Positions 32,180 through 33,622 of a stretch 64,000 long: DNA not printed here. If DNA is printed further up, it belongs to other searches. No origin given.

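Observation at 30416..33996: Peroxiredoxin / GspS-like ATP-grasp / divergent SelO-like operon: candidate undescribed thiol-redox protein-modification module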

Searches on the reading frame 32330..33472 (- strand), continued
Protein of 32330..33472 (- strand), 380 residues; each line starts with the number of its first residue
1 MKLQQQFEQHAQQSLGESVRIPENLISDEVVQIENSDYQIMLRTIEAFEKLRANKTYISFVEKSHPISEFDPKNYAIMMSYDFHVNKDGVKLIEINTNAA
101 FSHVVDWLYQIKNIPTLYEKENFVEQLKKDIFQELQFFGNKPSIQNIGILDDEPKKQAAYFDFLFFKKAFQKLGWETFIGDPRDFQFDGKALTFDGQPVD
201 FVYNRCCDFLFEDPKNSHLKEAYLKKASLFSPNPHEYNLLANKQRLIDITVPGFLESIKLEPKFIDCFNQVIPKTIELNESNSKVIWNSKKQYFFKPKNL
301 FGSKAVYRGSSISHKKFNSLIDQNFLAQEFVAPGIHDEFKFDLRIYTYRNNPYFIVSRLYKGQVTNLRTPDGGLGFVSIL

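Call 35: search_protein_families(library=pfam, proteins=[L009:8959-9591:-, L005:9213-9848:-, L028:9775-12288:-, L028:9087-9827:-, L022:9364-10098:+, L043:9165-10259:+, L051:9228-10166:+, L008:9898-11496:-], max_evalue=0.01)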
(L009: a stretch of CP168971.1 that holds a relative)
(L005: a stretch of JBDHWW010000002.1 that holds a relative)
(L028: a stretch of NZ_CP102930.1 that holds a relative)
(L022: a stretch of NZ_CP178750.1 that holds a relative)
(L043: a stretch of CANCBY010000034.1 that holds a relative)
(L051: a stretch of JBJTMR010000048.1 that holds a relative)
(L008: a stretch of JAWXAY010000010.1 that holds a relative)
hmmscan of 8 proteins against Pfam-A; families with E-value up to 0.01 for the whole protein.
L009:8959-9591:- (210 aa): 0 families

L005:9213-9848:- (211 aa): 0 families

L028:9775-12288:- (837 aa): 11 families
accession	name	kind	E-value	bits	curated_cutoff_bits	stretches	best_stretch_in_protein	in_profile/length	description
PF02518.31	HATPase_c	-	5.3e-26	91.7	26.4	1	465-578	1-110/111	Histidine kinase-, DNA gyrase B-, and HSP90-like ATPase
PF00072.30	Response_reg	-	8e-26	90.8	30.2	1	601-714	1-110/111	Response regulator receiver domain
PF00512.31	HisKA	-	6.5e-21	74.6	26.9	1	354-418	2-66/66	His Kinase A (phospho-acceptor) domain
PF01627.28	Hpt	-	2.4e-12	47.4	24.6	1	747-802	2-57/84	Hpt domain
PF08448.16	PAS_4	-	1.6e-07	32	23.1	1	218-334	1-109/110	PAS fold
PF00989.32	PAS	-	2.3e-06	28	22.6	1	214-330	3-113/113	PAS fold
PF05227.19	CHASE3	-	9.4e-05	22.8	28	1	55-146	16-110/138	CHASE3 domain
PF13188.13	PAS_8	-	0.00024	21.3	21.8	1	214-261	3-50/65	PAS domain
PF23198.2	PDE8A_N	-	0.0029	18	29.6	0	605-690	19-101/147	PDE8A-like, N-terminal domain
PF13426.13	PAS_9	-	0.0037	17.9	27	0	223-331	2-102/103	PAS domain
PF13596.12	PAS_10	-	0.0089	17.1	22.1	0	214-330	1-105/106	PAS domain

L028:9087-9827:- (246 aa): 1 family
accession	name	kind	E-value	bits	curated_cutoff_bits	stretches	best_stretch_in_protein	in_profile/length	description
PF00072.30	Response_reg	-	5.9e-24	84.8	30.2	1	22-135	1-111/111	Response regulator receiver domain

L022:9364-10098:+ (244 aa): 1 family
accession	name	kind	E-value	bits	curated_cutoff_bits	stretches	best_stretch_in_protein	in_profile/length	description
PF00497.25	SBP_bac_3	-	1.6e-09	38.1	26.4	1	22-238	1-130/132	Bacterial extracellular solute-binding proteins, family 3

L043:9165-10259:+ (364 aa): 4 families
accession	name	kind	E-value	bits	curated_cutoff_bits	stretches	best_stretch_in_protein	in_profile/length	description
PF12146.15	Hydrolase_4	-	2.8e-08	33.8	27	1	74-212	4-137/239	Serine aminopeptidase, S33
PF00561.26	Abhydrolase_1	-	8.4e-07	29.3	25.8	1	75-205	1-124/245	alpha/beta hydrolase fold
PF12697.13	Abhydrolase_6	-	3.6e-06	28.2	26.3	1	145-332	57-215/217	Alpha/beta hydrolase family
PF03096.20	Ndr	-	0.0018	17.5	23.3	1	139-189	86-135/283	Ndr family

L051:9228-10166:+ (312 aa): 1 family
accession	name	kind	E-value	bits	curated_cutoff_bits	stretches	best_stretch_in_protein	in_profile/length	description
PF13387.12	Lnb_N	-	5.6e-06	26.5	22.2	1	86-242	14-153/175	Lnb N-terminal periplasmic domain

L008:9898-11496:- (532 aa): 0 families

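Call 57: search_protein_representatives(alignment_id=A1)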
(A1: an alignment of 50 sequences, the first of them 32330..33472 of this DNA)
Query: 50 sequences, 395 profile positions. Proteins with E-value up to 0.001 (for the whole library): 2475; up to 1e-10: 1544; up to 1e-30: 807. The best 150 are listed.
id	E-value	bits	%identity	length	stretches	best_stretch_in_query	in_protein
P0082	1.1e-151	521.9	-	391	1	3-394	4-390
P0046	7.2e-149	512.6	-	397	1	2-394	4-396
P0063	1.2e-147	508.6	-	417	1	1-394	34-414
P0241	7.0e-147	506.1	-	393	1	4-394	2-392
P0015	1.4e-145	501.8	-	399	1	1-394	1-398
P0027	4.3e-145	500.2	-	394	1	2-394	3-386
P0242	2.9e-142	490.9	-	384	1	7-394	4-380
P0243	5.7e-142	489.9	-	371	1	4-394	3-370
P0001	7.1e-142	489.6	-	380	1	11-394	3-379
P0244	2.9e-140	484.3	-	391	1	3-394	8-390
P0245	2.1e-139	481.4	-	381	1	1-394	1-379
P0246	2.8e-138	477.7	-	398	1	7-394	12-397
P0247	5.6e-138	476.8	-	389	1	2-394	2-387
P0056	6.6e-138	476.5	-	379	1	4-394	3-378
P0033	8.8e-138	476.1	-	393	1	1-394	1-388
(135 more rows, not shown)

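Call 60: find_encoding_contigs(protein=P0029, max_places=2)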
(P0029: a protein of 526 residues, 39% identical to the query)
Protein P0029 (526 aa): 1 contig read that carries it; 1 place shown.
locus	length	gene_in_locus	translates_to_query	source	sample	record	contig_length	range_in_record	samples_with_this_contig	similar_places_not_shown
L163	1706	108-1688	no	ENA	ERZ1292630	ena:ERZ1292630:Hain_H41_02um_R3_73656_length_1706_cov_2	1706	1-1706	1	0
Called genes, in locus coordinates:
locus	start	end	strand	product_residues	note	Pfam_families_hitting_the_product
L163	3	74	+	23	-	?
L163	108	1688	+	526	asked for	PF00578:AhpC-TSA, PF08534:Redoxin (weak), PF03133:TTL (faint), PF14398:ATPgrasp_YheCD (faint)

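Call 64: search_protein_families(library=pfam, alignment_id=A1, max_evalue=1)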
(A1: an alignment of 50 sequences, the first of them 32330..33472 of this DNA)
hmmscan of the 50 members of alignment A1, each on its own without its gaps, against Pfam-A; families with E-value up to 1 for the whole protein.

A. member 1, window:32330-33472:- (380 aa): 0 families

B. families by the number of members that match (of 50 scanned): 25 families
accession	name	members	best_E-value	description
PF03133.20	TTL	33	2.7e-07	Tubulin-tyrosine ligase family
PF14398.11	ATPgrasp_YheCD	20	6.4e-06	YheC/D like ATP-grasp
PF14397.11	ATPgrasp_ST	9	0.002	Sugar-transfer associated ATP-grasp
PF18116.7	SNX17_FERM_C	6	0.0073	Sorting Nexin 17 FERM C-terminal domain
PF02655.19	ATP-grasp_3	4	0.0038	ATP-grasp domain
PF04738.18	Lant_dehydr_N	4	0.049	Lantibiotic dehydratase, N terminus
PF03738.19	GSP_synth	2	0.00032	Glutathionylspermidine synthase preATP-grasp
PF18299.6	R2K_2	1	0.0045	ATP-grasp domain, R2K clade family 2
PF06632.17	XRCC4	1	0.01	XRCC4 N-terminal domain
PF17081.10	SOP4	1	0.023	Suppressor of PMA 1-7 protein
PF11220.13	DUF3015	1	0.034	Protein of unknown function (DUF3015)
PF05107.17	Cas_Cas7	1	0.074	CRISPR-associated protein Cas7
PF08872.15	KGK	1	0.079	KGK domain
PF14243.11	R2K_3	1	0.086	ATP-grasp domain, R2K clade family 3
PF21327.3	GspA_C39-like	1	0.11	GspA, peptidase C39-like domain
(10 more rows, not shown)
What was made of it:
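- On Circularly permuted ATP-grasp ligases (eukaryotic GS / GspS type): Among 50 homologues, GSP_synth is hit by 2 and CP_ATPgrasp_2 by 1, both weakly (call 64).
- Closest known: Eukaryotic-type glutathione synthetase. Different: The C-terminal-half motifs look like TTL/YheCD (call 64).
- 33/50 family members give weak Pfam TTL hits and 20/50 give YheC/D hits (call 64).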

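Call 80: find_encoding_contigs(protein=P0003, max_places=2, flank=6000)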
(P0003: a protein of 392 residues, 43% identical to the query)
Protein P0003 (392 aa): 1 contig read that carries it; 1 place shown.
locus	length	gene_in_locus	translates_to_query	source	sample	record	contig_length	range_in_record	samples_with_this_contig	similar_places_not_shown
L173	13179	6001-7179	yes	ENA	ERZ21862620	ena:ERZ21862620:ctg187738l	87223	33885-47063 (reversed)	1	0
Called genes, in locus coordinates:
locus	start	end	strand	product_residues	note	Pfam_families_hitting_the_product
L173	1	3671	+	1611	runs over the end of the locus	-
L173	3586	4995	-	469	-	-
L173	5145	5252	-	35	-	-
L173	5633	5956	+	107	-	-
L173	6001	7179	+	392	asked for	PF03133:TTL (faint)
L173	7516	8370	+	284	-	PF01678:DAP_epimerase, PF26317:CntK_N (weak), PF01678:DAP_epimerase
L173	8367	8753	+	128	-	-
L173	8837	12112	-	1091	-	PF00873:ACR_tran, PF03176:MMPL (faint), PF02355:SecD_SecF_C (faint)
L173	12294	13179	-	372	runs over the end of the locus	PF00285:Citrate_synt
